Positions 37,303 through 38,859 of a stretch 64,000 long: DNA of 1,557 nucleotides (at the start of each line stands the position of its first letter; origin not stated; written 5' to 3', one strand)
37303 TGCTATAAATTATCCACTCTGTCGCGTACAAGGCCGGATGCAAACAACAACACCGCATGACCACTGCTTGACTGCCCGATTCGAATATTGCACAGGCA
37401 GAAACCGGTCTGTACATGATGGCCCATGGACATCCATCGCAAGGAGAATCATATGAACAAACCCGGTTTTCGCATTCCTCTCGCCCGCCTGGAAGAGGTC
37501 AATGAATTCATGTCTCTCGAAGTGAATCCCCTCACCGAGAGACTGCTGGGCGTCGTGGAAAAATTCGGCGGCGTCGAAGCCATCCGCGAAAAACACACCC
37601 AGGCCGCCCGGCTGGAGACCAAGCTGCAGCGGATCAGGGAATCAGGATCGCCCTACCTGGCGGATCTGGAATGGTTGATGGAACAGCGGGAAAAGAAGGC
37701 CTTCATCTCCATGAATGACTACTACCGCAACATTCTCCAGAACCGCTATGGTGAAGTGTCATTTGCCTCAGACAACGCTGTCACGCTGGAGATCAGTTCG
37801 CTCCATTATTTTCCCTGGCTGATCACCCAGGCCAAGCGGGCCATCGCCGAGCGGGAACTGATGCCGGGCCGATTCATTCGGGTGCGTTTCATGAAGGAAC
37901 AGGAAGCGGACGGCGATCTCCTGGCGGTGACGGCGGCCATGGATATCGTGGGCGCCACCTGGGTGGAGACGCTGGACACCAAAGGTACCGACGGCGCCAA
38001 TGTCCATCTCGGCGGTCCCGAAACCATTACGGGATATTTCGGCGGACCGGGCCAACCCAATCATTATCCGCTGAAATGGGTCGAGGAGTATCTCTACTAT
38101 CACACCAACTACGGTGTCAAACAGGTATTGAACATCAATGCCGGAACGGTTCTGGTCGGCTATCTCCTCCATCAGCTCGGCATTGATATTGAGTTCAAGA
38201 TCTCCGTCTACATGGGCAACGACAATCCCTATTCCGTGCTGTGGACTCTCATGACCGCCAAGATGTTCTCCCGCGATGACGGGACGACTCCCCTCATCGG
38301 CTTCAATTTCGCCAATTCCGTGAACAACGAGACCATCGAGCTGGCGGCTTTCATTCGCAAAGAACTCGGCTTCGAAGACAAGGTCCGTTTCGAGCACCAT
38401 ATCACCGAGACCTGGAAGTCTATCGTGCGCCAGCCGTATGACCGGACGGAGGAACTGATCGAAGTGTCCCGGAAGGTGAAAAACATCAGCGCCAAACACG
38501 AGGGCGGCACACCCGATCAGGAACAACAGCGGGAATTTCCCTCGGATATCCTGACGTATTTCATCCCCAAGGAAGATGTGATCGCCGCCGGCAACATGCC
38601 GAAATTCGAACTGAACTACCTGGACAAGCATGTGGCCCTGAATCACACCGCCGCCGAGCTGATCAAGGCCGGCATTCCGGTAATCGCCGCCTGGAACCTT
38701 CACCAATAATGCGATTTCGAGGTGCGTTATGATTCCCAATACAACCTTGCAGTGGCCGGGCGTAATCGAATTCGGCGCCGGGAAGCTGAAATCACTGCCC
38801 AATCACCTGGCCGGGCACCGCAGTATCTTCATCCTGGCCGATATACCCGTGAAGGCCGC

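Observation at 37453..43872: Redox gene cluster: unknown 418-aa protein, Fe-ADH, tungsten-type AOR, D-2-hydroxyacid dehydrogenase and a LarA-like protein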

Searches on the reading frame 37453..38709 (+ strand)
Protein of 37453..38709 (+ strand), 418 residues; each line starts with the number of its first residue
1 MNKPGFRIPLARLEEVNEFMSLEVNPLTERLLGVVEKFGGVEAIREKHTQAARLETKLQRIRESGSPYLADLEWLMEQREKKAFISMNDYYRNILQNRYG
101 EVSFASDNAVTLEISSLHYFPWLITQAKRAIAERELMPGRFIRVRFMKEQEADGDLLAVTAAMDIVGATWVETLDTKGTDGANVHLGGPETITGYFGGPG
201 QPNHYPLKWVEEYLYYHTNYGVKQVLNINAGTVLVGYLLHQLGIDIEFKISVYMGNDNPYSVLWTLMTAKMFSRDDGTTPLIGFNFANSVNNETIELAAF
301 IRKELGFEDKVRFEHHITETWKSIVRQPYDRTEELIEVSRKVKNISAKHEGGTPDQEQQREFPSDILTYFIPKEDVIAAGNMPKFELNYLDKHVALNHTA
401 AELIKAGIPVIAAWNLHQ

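Call 3: search_protein_families(library=pfam, proteins=[window:37453-38709:+], max_evalue=0.01)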
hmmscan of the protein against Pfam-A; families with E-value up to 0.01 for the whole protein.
window:37453-38709:+ (418 aa): 0 families

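Call 4: search_protein_families(library=ncbifam, proteins=[window:37453-38709:+], max_evalue=0.01)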
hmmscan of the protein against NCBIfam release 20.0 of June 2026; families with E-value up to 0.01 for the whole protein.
window:37453-38709:+ (418 aa): 0 families

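Call 6: find_homologous_proteins(query=window:37453-38709:+)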
Query window:37453-38709:+ (418 aa): 8000 proteins with E <= 0.001 among 8000 candidates; the best 120 are listed.
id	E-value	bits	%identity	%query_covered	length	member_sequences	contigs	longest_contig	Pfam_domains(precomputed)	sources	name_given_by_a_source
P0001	5.7e-283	956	100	100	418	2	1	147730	-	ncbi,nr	ncbi:MAG: hypothetical protein JXQ27_11870 [Acidobacteria bacterium]|nr:hypothetical protein [Acidob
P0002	2.6e-242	822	84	100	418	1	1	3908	-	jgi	jgi:hypothetical protein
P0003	1.7e-197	674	70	98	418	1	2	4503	-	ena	-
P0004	1.3e-194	665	69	100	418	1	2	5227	-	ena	-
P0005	5.1e-194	663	69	98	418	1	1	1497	-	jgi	jgi:hypothetical protein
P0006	3.4e-191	654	68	99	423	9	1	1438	-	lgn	-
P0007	8.2e-190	649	70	97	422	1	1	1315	-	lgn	-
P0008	2.5e-189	648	69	97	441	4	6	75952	-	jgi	-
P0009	1.6e-188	645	68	97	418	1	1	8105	-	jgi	-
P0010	5.2e-188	643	67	97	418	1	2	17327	-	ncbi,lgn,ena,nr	ncbi:MAG: hypothetical protein KAQ98_04775 [Bacteriovoracaceae bacterium]|nr:hypothetical protein [B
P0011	9.2e-186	636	65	100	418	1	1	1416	-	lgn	-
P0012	1.2e-185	635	68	99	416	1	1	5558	-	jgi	jgi:hypothetical protein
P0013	2.3e-185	635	66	100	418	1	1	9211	-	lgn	-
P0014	9.5e-185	633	65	100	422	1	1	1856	-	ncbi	-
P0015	6.2e-184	630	67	98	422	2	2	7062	-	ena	-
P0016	9.3e-183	626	67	100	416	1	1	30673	-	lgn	-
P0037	3.2e-178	611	65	99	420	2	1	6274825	-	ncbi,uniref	ncbi:hypothetical protein [Candidatus Lokiarchaeum ossiferum]|uniref:hypothetical protein n=1 Tax=Ca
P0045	1.7e-176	605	66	99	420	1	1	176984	-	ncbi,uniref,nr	ncbi:hypothetical protein U27_01110 [Candidatus Vecturithrix granuli]|uniref:Uncharacterized protein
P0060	2.8e-175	601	64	98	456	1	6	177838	-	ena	-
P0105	7.9e-174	597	64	97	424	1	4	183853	-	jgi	-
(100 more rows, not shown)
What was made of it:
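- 37453..38709 (+): G1: a 418-aa protein of an unnamed, extremely conserved family, with an N-terminal helical domain and a (beta/alpha)8 barrel. Proposed to be a metal-dependent lyase acting on a 4-substituted 2-oxobutanoate (the 4-hydroxy-2-oxobutanoate/homoserine node). More than 8000 relatives, the top 120 at 62-100% identity (call 6).
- More than 8000 relatives (call 6).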

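Call 7: search_solved_structures(query=window:37453-38709:+, max_evalue=10)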
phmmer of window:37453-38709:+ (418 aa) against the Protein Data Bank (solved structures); distinct sequences matched with E-value up to 10: 44.
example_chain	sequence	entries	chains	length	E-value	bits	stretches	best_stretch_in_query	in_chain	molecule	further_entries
6d7c_A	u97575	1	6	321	0.11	14.7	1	29-95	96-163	Hemagglutinin HA1 chain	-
8ut8_A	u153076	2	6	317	0.12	14.5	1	31-97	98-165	Hemagglutinin HA1 chain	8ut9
4lcx_A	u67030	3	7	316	0.13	14.5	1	31-97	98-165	Hemagglutinin HA1 | hemagglutinin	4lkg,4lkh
6wxl_A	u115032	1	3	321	0.13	14.4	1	31-97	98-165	Hemagglutinin HA1 chain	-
4ln3_A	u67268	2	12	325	0.13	14.4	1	31-97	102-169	Hemagglutinin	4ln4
9onz_A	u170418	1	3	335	0.15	14.2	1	31-97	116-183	Hemagglutinin HA1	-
9oo1_A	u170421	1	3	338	0.15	14.2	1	31-97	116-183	Hemagglutinin HA1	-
9bt5_A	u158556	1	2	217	0.17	14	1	31-95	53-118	Hemagglutinin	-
2ej9_A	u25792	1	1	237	0.19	13.9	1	232-346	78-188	Putative biotin ligase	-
6idd_A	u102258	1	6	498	0.25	13.5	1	31-97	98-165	Hemagglutinin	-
6uig_G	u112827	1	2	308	0.29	13.3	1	31-95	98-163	Hemagglutinin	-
4lki_A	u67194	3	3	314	0.3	13.2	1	31-95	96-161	hemagglutinin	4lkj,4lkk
4kol_A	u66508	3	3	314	0.3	13.2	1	31-95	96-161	Hemagglutinin HA1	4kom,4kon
4bsa_A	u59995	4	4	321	0.3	13.2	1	31-95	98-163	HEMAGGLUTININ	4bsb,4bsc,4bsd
6ii8_A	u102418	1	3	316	0.3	13.2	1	31-95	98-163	Hemagglutinin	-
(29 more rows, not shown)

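Call 9: find_encoding_contigs(protein=P0037, flank=8000, max_places=3)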
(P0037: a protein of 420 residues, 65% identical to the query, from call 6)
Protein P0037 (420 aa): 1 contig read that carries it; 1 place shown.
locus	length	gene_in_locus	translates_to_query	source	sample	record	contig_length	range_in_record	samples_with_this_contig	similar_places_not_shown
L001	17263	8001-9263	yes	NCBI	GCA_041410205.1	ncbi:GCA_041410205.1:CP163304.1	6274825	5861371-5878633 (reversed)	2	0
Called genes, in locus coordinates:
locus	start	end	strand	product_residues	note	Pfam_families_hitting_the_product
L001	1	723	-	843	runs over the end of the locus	PF02065:Melibiase, PF01055:Glyco_hydro_31_2nd (weak)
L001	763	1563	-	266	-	PF00795:CN_hydrolase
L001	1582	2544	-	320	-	PF00291:PALP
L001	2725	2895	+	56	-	-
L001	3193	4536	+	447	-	PF14821:Thr_synth_N, PF00291:PALP, PF24857:THR4_C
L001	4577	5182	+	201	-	PF00702:Hydrolase (weak)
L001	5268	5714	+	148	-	PF08821:CGGC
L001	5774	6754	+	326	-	-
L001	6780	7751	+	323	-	PF01037:AsnC_trans_reg (weak)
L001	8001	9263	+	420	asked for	-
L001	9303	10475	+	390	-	PF00155:Aminotran_1_2, PF00266:Aminotran_5 (weak), PF01053:Cys_Met_Meta_PP (weak), PF01041:DegT_DnrJ_EryC1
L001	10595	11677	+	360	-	-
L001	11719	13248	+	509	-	PF07690:MFS_1, PF00083:Sugar_tr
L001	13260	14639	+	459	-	PF01189:Methyltr_RsmB-F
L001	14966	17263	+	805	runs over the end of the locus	PF05763:DUF835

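Call 10: find_encoding_contigs(protein=P0045, flank=8000, max_places=3)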
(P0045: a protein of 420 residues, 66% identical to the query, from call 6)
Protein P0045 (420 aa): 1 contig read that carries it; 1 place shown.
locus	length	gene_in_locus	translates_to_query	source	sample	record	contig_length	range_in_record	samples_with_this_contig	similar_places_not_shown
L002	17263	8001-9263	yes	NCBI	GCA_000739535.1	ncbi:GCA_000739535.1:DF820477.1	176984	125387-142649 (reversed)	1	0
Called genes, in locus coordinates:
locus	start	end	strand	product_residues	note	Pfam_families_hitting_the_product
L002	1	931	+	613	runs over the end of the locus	PF00111:Fer2, PF17650:RACo_linker, PF17651:Raco_middle, PF14574:RACo_C_ter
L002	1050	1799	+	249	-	PF05685:Uma2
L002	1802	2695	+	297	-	PF08902:DUF1848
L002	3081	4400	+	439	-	PF03952:Enolase_N, PF00113:Enolase_C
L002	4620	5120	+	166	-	PF13404:HTH_AsnC-type, PF13412:HTH_24, PF01037:AsnC_trans_reg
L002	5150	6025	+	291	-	PF01488:Shikimate_DH (faint), PF03446:NAD_binding_2, PF03807:F420_oxidored, PF14833:NAD_binding_11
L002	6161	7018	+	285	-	PF02548:Pantoate_transf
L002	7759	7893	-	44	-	-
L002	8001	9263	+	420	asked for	-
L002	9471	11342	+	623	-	PF02812:ELFV_dehydrog_N, PF00208:ELFV_dehydrog, PF00571:CBS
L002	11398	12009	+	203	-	PF01121:CoaE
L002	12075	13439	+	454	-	PF08245:Mur_ligase_M, PF02875:Mur_ligase_C, PF27239:FOL3_C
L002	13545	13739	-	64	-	-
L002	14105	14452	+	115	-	-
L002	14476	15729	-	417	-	PF01551:Peptidase_M23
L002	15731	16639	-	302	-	PF18075:FtsX_ECD, PF02687:FtsX (weak)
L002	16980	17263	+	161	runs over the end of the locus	PF08899:DUF1844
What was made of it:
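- CoaE and FolC follow G1 in L002 (call 10).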

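Call 14: find_encoding_contigs(protein=P0001, flank=10000, max_places=2)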
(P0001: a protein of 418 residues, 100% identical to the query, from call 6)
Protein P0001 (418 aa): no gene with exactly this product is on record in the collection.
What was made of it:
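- Tried and rejected: Not on record (call 14).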

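Call 15: find_encoding_contigs(protein=P0105, flank=8000, max_places=3)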
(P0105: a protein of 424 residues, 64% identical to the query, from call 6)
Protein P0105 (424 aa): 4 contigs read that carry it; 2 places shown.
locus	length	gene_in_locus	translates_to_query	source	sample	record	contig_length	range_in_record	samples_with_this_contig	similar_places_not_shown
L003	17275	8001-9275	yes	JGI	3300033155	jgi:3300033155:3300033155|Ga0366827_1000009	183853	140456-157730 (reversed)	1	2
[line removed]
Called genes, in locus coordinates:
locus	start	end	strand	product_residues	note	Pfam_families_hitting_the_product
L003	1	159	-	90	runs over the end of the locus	-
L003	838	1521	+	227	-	PF00154:RecA_N (weak), PF13481:AAA_25, PF03796:DnaB_C (faint), PF08423:Rad51, PF06745:ATPase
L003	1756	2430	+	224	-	PF02517:Rce1-like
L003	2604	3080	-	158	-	PF09999:DUF2240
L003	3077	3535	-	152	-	-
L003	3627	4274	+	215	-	PF04994:TfoX_C (faint), PF10391:DNA_pol_lambd_f (faint), PF11731:Cdd1 (faint), PF14520:HHH_5, PF21999:IMS_HHH_1 (faint), PF14229:DUF4332, PF14520:HHH_5 (weak)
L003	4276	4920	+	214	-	PF13483:Lactamase_B_3, PF12706:Lactamase_B_2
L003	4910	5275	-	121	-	-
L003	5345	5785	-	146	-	PF01877:RNA_binding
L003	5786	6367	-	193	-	PF00827:Ribosomal_L15e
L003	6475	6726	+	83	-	-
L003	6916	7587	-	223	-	PF13404:HTH_AsnC-type, PF13412:HTH_24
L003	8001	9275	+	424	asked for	-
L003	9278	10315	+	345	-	PF00742:Homoserine_dh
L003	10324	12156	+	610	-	PF02730:AFOR_N, PF01314:AFOR_C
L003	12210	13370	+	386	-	PF00155:Aminotran_1_2, PF01041:DegT_DnrJ_EryC1 (weak)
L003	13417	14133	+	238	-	-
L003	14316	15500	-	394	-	PF01926:MMR_HSR1, PF02421:FeoB_N, PF08438:YGR210-like_G4, PF02824:TGS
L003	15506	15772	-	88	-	-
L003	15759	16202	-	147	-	-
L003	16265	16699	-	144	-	-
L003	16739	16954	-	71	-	PF01423:LSM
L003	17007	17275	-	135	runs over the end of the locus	PF09719:C_GCAxxG_C_C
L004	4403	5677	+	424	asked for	-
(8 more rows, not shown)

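Call 22: find_encoding_contigs(protein=P0060, flank=8000, max_places=3)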
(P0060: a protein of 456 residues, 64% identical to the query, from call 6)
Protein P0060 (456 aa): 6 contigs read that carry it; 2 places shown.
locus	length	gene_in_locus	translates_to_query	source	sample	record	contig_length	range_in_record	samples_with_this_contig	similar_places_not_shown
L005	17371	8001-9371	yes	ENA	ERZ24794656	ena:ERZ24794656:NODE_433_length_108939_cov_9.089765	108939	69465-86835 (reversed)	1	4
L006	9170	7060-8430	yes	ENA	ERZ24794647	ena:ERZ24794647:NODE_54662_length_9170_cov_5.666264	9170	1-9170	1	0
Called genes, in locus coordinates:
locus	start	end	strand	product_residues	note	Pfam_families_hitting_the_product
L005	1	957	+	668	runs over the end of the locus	-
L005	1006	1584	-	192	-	PF01814:Hemerythrin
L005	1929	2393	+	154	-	-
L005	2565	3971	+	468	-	PF00587:tRNA-synt_2b, PF03129:HGTP_anticodon, PF09180:ProRS-C_1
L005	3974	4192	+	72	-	PF03966:Trm112p (faint)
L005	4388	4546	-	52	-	PF01679:Pmp3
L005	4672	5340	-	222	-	PF00702:Hydrolase, PF12710:HAD (weak), PF13344:Hydrolase_6 (faint), PF13419:HAD_2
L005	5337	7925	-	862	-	-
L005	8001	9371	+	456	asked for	-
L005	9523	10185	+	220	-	PF04337:DUF480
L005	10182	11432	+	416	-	PF00375:SDF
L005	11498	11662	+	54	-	-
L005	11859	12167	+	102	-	-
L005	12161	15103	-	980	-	PF08757:CotH, PF00932:LTD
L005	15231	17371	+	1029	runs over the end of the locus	PF01564:Spermine_synth, PF13374:TPR_10 (faint), PF13424:TPR_12 (faint), PF00515:TPR_1 (faint), PF07719:TPR_2 (faint), PF13174:TPR_6 (faint), PF13432:TPR_16, PF14559:TPR_19 (weak), +6 more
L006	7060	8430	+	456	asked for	-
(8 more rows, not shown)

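Call 23: find_related_loci(query=A1, collection=genome_contigs, flank=8000)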
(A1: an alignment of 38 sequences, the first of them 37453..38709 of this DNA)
Query A1 (418 aa) in genome_contigs; peptide patterns used: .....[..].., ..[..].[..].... (x = any residue, [..] = any of these).
599 stretches matched a pattern (row limit reached: there are more); 582 encode a relative of the query (tblastn E <= 1e-3); the best 80 are kept; 80 distinct loci.
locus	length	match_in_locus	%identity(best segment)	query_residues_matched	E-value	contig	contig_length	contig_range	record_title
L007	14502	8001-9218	69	13-418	0e+0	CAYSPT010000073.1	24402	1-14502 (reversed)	MAG TPA_asm: uncultured bacterium isolate SRP077602_co1_83 genome assembly, contig: NODE_6032_length_24402_cov_11.880601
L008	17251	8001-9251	63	3-418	0e+0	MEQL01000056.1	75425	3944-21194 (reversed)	MAG: Bdellovibrionales bacterium RIFOXYD12_FULL_39_22 rifoxyd3_full_scaffold_81, whole genome shotgun sequence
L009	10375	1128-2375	66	3-417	0e+0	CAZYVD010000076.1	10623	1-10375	MAG TPA_asm: uncultured bacterium isolate binchicken_co256_918 genome assembly, contig: NODE_16571_length_10623_cov_7.46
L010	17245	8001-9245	64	6-418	0e+0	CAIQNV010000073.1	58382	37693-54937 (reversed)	MAG: uncultured Elusimicrobia bacterium isolate MJ-time_bin-2640 genome assembly, contig: bin-2640:073/157, whole genome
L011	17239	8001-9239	64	6-418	0e+0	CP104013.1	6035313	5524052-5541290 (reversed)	Candidatus Lokiarchaeum ossiferum isolate Loki-B35 chromosome, complete genome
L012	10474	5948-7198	67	1-418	0e+0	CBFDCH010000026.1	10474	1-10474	MAG TPA_asm: uncultured bacterium isolate SRR26215672_concoct_63 genome assembly, contig: ERZ25073483.2017, whole genome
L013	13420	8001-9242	66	7-417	0e+0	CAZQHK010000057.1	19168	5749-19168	MAG TPA_asm: uncultured bacterium isolate SRP308112_co1_304 genome assembly, contig: NODE_4556_length_19168_cov_37.54831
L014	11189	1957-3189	65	8-418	0e+0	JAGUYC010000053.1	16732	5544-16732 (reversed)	MAG: Gemmatimonadetes bacterium isolate DeMMO4_6 c_000000042901, whole genome shotgun sequence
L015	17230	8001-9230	65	8-417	0e+0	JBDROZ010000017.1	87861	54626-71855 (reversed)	MAG: Candidatus Eisenbacteria bacterium isolate MEGAHIT-group-1.985 k141_13328635, whole genome shotgun sequence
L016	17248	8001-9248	65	4-418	0e+0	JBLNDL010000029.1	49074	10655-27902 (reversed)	MAG: Sphingomonadaceae bacterium isolate MAG100 PRJNA950955_bin1_renamed_28, whole genome shotgun sequence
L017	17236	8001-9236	64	6-417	2e-180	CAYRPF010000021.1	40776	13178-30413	MAG TPA_asm: uncultured archaeon isolate binchicken_co256_1 genome assembly, contig: NODE_1288_length_40776_cov_7.828467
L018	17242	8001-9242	63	6-418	6e-179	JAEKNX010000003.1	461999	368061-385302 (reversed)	MAG: Spirochaetales bacterium isolate bin_125 NODE_14_length_461999_cov_47.941728, whole genome shotgun sequence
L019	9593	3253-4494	64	6-418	1e-178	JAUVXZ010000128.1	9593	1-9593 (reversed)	MAG: Pseudomonadota bacterium isolate CSMAG_1229 CSMAG_1229_k141_376098_length_9593_cov_8.5346, whole genome shotgun seq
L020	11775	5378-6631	62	5-418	5e-178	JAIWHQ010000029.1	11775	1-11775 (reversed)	MAG: Thermoplasmatota archaeon isolate JL_UM_3 NODE_723_length_11775_cov_0.356885, whole genome shotgun sequence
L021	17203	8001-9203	66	12-417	3e-178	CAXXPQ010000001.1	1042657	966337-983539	MAG: Myxococcota bacterium isolate 47235228-1a69-4079-bee5-5cff8c319118 genome assembly, contig: contig_1, whole genome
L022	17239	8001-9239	66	6-417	7e-178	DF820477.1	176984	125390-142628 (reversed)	Bacterium UASB270 DNA, scaffold: UASB270_scaffold_15, whole genome shotgun sequence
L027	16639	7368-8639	63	1-418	2e-177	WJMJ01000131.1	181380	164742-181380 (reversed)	MAG: Promethearchaeota archaeon isolate RBin_111 k141_3446514, whole genome shotgun sequence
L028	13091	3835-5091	62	6-418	1e-177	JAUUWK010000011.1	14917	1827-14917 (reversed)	MAG: Candidatus Bathyarchaeota archaeon isolate CSMAG_37 CSMAG_37_k141_1997016_length_14917_cov_8.8958, whole genome sho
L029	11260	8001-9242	64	6-418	9e-177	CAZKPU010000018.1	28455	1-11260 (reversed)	MAG TPA_asm: uncultured Thermotogae bacterium isolate binchicken_co42_504 genome assembly, contig: NODE_1736_length_2845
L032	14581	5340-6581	63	6-418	3e-176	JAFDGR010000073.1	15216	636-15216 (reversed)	MAG: Deltaproteobacteria bacterium isolate Meg22_1012_Bin_323 Meg22_1012_Bin_323_scaffold_11622, whole genome shotgun se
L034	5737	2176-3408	62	8-418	7e-179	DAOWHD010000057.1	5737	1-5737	MAG TPA_asm: Thermoplasmata archaeon isolate CSMAG_2008 CSMAG_2008_k141_664059_length_5737_cov_67.1614, whole genome sho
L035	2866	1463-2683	62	12-418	0e+0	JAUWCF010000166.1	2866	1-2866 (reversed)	MAG: Thermoplasmatota archaeon isolate CSMAG_2131 CSMAG_2131_k141_586474_length_2866_cov_7.0000, whole genome shotgun se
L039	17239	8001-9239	62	6-417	2e-175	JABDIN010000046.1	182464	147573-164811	MAG: Desulfobacteraceae bacterium isolate DS_bin_10 k127_414437, whole genome shotgun sequence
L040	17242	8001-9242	62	6-418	2e-175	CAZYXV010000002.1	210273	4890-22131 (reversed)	MAG TPA_asm: uncultured Anaerolineae bacterium isolate binchicken_co26_194 genome assembly, contig: NODE_45_length_21027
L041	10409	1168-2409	62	6-418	7e-175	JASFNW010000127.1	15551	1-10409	MAG: Desulfobacterales bacterium isolate D0819M02metaG_Bin_17 D0819M02metaG_FD_scaffold_849_c1, whole genome shotgun seq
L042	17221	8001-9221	62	12-418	5e-175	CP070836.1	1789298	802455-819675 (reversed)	MAG: Thermoplasmatales archaeon isolate bin105 chromosome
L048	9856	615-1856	63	6-418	4e-175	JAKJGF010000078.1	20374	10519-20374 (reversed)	MAG: Bacillota bacterium isolate UR.bin48 UR_contig_6541, whole genome shotgun sequence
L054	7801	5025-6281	62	6-418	8e-175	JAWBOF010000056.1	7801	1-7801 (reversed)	MAG: Candidatus Bathyarchaeia archaeon isolate HHBFW-2_201803_bins_189 HHBFW-2_201803_bins_189_scaffold_56, whole genome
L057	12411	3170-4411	62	6-418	2e-174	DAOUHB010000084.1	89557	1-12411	MAG TPA_asm: Anaerolineae bacterium isolate R89_289 k165_2196806, whole genome shotgun sequence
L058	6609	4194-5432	62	6-418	1e-175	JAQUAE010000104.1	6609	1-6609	MAG: Anaerolineales bacterium isolate STC_77 NODE_31336_length_6609_cov_5.889232_Sandtown_C, whole genome shotgun sequen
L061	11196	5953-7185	62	8-418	2e-174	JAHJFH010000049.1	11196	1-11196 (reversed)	MAG: Thermoplasmatota archaeon isolate Modern_marine_glass_biofilm.mb.18 Modern_marine_glas.mb.18_k141_101495, whole gen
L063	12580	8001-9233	60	8-418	8e-174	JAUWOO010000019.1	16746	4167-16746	MAG: Thermoplasmatota archaeon isolate CSMAG_2452 CSMAG_2452_k141_863766_length_16746_cov_9.2545, whole genome shotgun s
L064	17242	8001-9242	61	6-418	9e-174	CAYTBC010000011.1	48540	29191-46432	MAG TPA_asm: uncultured Desulfosarcina sp. isolate SRP214966_co3_311 genome assembly, contig: NODE_556_length_48540_cov_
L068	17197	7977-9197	62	12-418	7e-177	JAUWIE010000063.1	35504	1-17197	MAG: Thermoplasmatota archaeon isolate CSMAG_2286 CSMAG_2286_k141_751813_length_35504_cov_9.0000, whole genome shotgun s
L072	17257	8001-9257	61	6-418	2e-173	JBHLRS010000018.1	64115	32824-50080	MAG: Candidatus Thorarchaeota archaeon isolate TM1S.264 TM1S.264@477, whole genome shotgun sequence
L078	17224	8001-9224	62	12-418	2e-172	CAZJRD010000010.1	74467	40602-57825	MAG TPA_asm: uncultured Desulfobacteraceae bacterium isolate binchicken_co81_476 genome assembly, contig: NODE_282_lengt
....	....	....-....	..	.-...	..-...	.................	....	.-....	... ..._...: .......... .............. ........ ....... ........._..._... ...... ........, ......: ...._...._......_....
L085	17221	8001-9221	61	12-418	2e-172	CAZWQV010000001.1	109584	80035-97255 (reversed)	MAG TPA_asm: uncultured Thermoplasmatales archaeon isolate binchicken_co129_722 genome assembly, contig: NODE_244_length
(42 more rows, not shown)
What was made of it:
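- At least 582 GTDB species, including Asgard archaea, Thermoplasmatota, Bathyarchaeia, Desulfobacterota, Chloroflexota, Myxococcota and Spirochaetota (call 23).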

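Call 24: predict_structure(alignment_id=A1)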
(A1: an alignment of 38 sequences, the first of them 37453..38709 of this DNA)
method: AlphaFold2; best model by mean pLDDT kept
length: 418 residues; sequences in the alignment: 38
mean_pLDDT: 89.7   pTM: 0.90
mean pLDDT of the five models: 89.7, 89.2, 88.6, 87.6, 87.2
residues with pLDDT >= 90: 310; 70-90: 73; 50-70: 20; < 50: 15
segments of 3 or more residues with pLDDT < 50: 187-200
pLDDT, mean of each block of 10 residues (from residue 1): 77 92 92 97 97 98 97 99 98 96 91 94 98 98 87 95 97 71 52 40 78 96 88 93 93 79 93 91 88 95 95 92 75 96 95 92 85 91 95 98 98 97
secondary structure, 60 per line:
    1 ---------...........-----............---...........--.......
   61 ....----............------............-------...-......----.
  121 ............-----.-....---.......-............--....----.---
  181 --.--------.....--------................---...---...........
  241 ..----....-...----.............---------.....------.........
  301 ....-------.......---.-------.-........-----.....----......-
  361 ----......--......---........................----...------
elements in order: H10-20 H26-37 H41-51 H54-64 H69-80 H87-98 E110-115 H120-132 E140-143 H147-153 H155-166 E169-172 H192-196 H205-220 E224-226 H230-242 E247-250 H259-271 E281-285 H292-304 E312-318 H332-339 E345-349 H354-359 H366-370 H373-378 H382-405 E410-412
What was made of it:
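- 37453..38709 (+): AF2 model pLDDT 89.7 (call 24).
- AF2 model pLDDT 89.7, pTM 0.90 (call 24).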
